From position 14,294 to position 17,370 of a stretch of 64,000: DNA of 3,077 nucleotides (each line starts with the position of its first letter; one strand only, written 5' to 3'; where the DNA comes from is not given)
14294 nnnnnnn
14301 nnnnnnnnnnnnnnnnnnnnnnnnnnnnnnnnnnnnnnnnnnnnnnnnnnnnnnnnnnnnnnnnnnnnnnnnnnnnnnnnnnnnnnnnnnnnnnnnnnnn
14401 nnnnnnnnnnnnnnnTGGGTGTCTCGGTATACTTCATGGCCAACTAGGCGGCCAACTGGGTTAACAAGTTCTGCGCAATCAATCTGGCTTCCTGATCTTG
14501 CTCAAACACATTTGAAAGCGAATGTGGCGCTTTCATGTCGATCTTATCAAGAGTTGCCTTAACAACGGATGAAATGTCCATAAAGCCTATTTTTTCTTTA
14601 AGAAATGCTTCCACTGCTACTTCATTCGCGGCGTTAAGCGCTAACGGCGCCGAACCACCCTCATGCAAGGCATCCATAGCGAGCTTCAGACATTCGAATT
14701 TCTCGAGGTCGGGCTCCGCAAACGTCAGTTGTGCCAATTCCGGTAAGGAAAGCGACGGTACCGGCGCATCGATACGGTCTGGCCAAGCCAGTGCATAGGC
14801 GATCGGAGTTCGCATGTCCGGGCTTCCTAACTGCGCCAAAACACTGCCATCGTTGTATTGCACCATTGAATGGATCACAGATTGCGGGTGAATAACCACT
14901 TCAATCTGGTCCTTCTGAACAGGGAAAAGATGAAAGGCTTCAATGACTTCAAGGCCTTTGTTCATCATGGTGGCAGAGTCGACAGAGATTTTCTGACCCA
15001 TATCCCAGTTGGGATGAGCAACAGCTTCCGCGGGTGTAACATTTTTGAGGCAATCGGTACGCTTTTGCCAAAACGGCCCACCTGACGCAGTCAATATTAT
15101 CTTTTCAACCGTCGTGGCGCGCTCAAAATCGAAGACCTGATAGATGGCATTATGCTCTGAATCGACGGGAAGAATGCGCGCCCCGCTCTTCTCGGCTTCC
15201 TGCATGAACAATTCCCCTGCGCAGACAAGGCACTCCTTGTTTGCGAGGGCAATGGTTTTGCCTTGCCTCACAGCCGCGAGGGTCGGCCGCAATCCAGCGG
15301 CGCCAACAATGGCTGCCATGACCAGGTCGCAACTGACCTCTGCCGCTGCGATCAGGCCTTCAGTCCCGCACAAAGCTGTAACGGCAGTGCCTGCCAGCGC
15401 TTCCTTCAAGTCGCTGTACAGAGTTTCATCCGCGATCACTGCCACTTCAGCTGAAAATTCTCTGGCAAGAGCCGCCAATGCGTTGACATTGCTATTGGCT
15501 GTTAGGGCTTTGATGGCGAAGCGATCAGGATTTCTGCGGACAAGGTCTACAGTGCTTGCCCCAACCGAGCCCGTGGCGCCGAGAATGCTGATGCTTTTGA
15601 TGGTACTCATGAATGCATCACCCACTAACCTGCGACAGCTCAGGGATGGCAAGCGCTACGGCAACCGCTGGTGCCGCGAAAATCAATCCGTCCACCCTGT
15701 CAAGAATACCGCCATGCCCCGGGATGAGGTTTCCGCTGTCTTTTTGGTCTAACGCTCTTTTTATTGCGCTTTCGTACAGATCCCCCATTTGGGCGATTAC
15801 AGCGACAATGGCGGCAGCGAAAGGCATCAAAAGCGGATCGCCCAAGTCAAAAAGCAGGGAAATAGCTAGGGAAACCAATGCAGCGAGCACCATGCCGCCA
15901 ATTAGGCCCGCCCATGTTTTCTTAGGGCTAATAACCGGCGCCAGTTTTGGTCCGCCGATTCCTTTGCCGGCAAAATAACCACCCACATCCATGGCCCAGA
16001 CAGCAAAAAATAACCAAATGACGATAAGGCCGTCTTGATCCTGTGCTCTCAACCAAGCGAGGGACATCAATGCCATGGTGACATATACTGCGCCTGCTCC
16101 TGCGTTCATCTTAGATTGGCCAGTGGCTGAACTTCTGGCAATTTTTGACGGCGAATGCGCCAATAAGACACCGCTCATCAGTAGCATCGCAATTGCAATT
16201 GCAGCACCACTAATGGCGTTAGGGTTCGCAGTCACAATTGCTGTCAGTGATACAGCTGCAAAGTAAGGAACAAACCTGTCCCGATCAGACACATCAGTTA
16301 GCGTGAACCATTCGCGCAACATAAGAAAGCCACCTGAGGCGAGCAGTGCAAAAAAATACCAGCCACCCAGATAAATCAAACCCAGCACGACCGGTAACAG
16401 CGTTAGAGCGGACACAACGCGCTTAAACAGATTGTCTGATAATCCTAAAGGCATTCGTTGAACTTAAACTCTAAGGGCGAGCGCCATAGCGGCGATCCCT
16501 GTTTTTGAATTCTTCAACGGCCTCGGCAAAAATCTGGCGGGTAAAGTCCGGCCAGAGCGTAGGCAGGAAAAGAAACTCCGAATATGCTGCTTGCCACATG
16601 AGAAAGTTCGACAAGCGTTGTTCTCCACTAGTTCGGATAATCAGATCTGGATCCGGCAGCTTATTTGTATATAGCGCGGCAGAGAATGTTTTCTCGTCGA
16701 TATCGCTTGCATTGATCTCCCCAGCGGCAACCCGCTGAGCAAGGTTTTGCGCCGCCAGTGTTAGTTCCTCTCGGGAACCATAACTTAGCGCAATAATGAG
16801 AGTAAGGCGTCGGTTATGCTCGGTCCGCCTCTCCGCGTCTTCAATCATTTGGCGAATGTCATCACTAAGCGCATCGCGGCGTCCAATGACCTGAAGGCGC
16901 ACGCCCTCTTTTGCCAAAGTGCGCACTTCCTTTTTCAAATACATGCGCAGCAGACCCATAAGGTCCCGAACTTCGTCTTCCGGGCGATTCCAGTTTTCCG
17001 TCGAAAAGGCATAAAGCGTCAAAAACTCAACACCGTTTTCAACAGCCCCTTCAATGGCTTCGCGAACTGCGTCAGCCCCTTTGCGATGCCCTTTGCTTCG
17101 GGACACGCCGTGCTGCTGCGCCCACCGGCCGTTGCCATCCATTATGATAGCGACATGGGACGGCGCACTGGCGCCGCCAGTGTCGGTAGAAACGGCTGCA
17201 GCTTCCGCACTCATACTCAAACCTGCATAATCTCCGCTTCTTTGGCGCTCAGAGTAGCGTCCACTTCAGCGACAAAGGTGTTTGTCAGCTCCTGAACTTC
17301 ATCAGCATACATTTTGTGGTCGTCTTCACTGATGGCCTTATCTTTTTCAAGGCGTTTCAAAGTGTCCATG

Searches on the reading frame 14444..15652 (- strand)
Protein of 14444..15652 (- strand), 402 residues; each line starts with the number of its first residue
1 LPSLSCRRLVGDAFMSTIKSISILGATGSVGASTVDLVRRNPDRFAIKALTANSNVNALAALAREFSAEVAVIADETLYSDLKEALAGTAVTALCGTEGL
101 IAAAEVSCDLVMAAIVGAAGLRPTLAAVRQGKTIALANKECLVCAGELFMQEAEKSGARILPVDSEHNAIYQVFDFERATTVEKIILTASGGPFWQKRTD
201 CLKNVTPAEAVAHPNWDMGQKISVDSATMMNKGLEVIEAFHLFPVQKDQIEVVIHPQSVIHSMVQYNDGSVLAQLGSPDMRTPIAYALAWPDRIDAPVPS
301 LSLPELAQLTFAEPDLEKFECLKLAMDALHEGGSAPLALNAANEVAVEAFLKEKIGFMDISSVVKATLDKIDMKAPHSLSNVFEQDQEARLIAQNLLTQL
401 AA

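Call 3: search_protein_families(library=ncbifam, proteins=[window:14444-15652:-])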
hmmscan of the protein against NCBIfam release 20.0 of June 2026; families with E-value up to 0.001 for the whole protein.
window:14444-15652:- (402 aa): 3 families
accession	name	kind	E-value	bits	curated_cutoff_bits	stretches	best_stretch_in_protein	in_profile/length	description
NF009114.0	PRK12464.1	equivalog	2.4e-152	507.4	461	1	18-400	2-385/389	1-deoxy-D-xylulose-5-phosphate reductoisomerase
NF003938.0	PRK05447.1-1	equivalog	5e-150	500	515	1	19-400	2-396/398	1-deoxy-D-xylulose-5-phosphate reductoisomerase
TIGR00243.1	Dxr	equivalog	7.7e-146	485.9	315.7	1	19-396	2-384/389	1-deoxy-D-xylulose-5-phosphate reductoisomerase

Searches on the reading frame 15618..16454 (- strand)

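Call 3: search_protein_families(library=ncbifam, proteins=[window:15618-16454:-])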
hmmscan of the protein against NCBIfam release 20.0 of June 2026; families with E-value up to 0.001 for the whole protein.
window:15618-16454:- (278 aa): 2 families
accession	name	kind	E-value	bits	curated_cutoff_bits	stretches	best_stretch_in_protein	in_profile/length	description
NF008635.0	PRK11624.1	equivalog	6.2e-32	111.1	385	1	127-267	136-277/285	phosphatidate cytidylyltransferase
NF003114.0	PRK04032.1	equivalog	2.2e-05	24.4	148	1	175-263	46-131/172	CDP-2,3-bis-(O-geranylgeranyl)-sn-glycerol synthase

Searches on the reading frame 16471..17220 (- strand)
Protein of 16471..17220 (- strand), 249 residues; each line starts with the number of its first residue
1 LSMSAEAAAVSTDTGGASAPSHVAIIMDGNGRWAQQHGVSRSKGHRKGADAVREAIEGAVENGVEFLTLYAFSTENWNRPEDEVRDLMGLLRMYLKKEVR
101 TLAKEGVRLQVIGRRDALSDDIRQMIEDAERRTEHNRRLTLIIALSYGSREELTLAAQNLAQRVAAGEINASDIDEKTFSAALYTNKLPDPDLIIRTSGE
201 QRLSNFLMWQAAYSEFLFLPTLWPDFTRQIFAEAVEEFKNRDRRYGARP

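Call 3: search_protein_families(library=ncbifam, proteins=[window:16471-17220:-])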
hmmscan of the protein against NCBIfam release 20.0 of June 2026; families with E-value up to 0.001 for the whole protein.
window:16471-17220:- (249 aa): 16 families
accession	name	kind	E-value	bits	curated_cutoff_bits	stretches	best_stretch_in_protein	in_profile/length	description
NF011408.0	PRK14834.1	equivalog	1.3e-104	349.1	348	1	5-247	3-245/252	isoprenyl transferase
NF011405.0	PRK14830.1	equivalog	1.5e-94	316.3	304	1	16-247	19-250/251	undecaprenyl pyrophosphate synthase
NF011406.0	PRK14831.1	subfamily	1.1e-86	290.2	375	1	7-246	11-250/256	undecaprenyl pyrophosphate synthase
TIGR00055.1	uppS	equivalog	1.9e-83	279.4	109.55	1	20-246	2-228/228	polyprenyl diphosphate synthase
NF011404.0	PRK14829.1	equivalog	6.7e-81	271.4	372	1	17-247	28-258/260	isoprenyl transferase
NF011407.0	PRK14833.1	equivalog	1.3e-80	270.4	325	1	18-246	3-230/233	di-trans,poly-cis-decaprenylcistransferase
NF011412.0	PRK14839.1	equivalog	3.3e-80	268.9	334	1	21-247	11-228/240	di-trans,poly-cis-decaprenylcistransferase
NF011411.0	PRK14838.1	equivalog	6.6e-79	264.7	417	1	19-246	12-237/244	isoprenyl transferase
NF007596.1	PRK10240.1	equivalog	1.5e-71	240.6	418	1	14-247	10-243/251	(2E,6E)-farnesyl-diphosphate-specific ditrans,polycis-undecaprenyl-diphosphate synthase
NF011414.0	PRK14841.1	equivalog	6.4e-71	238.7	401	1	19-247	3-229/233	isoprenyl transferase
NF011402.0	PRK14827.1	equivalog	1.7e-69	234.4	535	1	15-247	63-295/296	decaprenyl diphosphate synthase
NF011413.0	PRK14840.1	equivalog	4.8e-67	226.2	410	1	2-246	2-249/250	isoprenyl transferase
NF011415.0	PRK14842.1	equivalog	1.5e-66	224.3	360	1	19-247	8-237/241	isoprenyl transferase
NF011409.0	PRK14835.1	equivalog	3.1e-60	203.9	425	1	18-246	44-278/279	isoprenyl transferase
NF011403.0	PRK14828.1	equivalog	9.6e-60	202.1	348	1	14-247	23-258/258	isoprenyl transferase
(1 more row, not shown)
